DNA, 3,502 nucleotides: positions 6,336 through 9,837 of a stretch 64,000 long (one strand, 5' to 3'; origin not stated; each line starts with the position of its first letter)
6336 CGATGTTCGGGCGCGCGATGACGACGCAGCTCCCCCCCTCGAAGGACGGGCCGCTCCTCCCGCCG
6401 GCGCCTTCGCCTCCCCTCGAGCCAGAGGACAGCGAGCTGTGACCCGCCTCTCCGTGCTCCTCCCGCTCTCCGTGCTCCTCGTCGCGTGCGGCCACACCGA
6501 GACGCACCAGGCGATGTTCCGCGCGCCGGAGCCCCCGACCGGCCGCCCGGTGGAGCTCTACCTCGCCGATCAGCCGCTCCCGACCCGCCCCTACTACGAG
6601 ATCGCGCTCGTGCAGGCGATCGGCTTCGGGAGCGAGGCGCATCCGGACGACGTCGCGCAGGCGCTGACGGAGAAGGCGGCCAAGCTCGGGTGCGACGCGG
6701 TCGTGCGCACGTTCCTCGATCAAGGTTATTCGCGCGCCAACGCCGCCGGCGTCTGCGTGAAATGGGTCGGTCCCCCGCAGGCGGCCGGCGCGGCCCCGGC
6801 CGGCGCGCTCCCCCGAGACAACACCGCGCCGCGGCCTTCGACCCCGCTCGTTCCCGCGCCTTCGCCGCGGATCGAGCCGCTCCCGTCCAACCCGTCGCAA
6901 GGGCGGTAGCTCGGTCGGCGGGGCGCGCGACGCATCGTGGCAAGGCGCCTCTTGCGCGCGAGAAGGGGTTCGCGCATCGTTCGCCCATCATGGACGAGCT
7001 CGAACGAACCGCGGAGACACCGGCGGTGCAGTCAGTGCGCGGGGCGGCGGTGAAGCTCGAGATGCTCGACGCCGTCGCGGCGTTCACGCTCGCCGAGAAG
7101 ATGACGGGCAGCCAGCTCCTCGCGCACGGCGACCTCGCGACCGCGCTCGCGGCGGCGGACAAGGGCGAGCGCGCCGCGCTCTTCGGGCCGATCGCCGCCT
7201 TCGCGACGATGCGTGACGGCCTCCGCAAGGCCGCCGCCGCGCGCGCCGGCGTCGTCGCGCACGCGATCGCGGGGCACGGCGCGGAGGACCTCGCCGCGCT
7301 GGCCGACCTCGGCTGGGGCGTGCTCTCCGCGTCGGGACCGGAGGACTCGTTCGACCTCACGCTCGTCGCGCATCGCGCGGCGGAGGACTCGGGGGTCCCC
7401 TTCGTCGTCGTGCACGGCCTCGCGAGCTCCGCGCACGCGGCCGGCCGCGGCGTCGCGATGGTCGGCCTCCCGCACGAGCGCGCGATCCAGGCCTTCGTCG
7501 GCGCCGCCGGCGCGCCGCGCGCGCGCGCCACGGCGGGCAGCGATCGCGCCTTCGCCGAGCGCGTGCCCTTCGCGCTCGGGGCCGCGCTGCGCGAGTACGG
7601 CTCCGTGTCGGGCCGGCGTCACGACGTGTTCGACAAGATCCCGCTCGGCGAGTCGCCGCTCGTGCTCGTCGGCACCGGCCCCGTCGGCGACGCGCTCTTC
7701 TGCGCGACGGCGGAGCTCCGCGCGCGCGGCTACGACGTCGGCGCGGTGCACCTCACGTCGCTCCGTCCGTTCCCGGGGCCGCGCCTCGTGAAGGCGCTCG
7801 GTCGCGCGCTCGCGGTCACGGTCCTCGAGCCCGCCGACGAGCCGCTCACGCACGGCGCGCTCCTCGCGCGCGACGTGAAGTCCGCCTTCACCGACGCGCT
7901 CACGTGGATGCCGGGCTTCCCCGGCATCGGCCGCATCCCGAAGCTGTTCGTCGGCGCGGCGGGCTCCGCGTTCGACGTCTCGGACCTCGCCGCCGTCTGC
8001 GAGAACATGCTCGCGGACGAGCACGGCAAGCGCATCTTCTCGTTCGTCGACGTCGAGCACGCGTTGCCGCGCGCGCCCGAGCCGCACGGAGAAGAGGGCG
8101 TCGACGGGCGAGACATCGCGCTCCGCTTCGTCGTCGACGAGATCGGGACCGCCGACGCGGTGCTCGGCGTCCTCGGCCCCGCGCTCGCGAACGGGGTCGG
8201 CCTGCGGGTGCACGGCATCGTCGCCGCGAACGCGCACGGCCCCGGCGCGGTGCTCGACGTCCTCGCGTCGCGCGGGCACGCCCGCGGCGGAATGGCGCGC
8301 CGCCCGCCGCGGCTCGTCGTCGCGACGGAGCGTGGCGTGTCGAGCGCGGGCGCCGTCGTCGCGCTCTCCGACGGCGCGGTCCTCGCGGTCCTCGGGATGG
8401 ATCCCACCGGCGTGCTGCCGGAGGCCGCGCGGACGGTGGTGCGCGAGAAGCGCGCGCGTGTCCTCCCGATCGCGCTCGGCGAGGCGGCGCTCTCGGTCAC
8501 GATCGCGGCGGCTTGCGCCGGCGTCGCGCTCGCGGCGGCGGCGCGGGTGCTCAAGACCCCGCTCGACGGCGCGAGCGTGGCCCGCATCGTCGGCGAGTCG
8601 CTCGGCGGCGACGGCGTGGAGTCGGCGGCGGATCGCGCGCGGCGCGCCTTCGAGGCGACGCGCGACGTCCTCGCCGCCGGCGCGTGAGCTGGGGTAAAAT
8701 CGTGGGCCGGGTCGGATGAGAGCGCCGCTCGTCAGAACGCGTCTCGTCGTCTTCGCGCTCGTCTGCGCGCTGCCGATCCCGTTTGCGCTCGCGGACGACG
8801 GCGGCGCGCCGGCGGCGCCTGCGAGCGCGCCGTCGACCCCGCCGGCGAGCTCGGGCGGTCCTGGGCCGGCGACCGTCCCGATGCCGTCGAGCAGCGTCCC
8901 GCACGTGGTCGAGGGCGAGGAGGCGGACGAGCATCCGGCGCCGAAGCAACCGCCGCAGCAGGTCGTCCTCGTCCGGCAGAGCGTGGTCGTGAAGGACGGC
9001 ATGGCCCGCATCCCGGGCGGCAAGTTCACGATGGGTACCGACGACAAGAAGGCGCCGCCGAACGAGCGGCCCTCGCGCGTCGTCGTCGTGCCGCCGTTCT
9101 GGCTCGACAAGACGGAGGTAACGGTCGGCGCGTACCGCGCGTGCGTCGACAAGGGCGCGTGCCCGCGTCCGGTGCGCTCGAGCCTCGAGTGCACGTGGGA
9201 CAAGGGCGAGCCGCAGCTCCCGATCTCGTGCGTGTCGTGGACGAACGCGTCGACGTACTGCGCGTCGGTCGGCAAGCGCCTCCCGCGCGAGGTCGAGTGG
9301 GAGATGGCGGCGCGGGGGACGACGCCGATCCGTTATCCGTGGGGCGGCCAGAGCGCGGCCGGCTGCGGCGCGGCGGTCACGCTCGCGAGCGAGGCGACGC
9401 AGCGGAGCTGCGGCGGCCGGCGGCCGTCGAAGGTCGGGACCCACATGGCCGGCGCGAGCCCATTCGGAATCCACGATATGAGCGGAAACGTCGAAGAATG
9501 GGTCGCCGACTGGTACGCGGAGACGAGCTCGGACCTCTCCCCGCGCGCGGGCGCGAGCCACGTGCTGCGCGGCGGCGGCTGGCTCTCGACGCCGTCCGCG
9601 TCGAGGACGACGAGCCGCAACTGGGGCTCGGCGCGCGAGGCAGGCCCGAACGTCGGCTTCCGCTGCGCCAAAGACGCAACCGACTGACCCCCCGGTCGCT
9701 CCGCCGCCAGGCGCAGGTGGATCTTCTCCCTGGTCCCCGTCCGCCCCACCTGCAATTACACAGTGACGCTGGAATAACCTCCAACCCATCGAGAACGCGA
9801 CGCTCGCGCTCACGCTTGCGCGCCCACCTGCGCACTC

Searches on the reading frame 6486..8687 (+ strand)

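Call 68: search_protein_families(library=pfam, proteins=[window:6486-8687:+], max_evalue=0.001)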
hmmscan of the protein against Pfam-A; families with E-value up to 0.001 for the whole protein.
window:6486-8687:+ (733 aa): 2 families
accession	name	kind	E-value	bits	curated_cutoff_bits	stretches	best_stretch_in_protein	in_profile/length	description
PF17147.9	PFOR_II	-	1.1e-08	35.8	27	1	393-471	4-81/102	Pyruvate:ferredoxin oxidoreductase core domain II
PF01855.24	POR_N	-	2e-06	28.2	27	1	250-309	83-152/231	Pyruvate flavodoxin/ferredoxin oxidoreductase, thiamine diP-bdg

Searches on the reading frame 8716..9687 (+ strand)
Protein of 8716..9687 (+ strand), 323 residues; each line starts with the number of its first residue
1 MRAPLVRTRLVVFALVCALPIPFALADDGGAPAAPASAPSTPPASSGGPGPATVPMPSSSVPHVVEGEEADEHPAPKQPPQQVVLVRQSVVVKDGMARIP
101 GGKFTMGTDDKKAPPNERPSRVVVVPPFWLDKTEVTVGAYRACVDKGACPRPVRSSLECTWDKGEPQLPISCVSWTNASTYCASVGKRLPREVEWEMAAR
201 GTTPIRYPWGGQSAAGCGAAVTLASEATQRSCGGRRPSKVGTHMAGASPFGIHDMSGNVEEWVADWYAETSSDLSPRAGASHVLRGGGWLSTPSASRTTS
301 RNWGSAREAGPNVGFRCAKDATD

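Call 68: search_protein_families(library=pfam, proteins=[window:8716-9687:+], max_evalue=0.001)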
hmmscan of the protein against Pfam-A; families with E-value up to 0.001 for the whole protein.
window:8716-9687:+ (323 aa): 1 family
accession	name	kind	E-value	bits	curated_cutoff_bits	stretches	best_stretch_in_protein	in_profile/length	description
PF03781.23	FGE-sulfatase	-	5.8e-53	180.6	23.3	1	94-319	3-255/255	Sulfatase-modifying factor enzyme 1-like domain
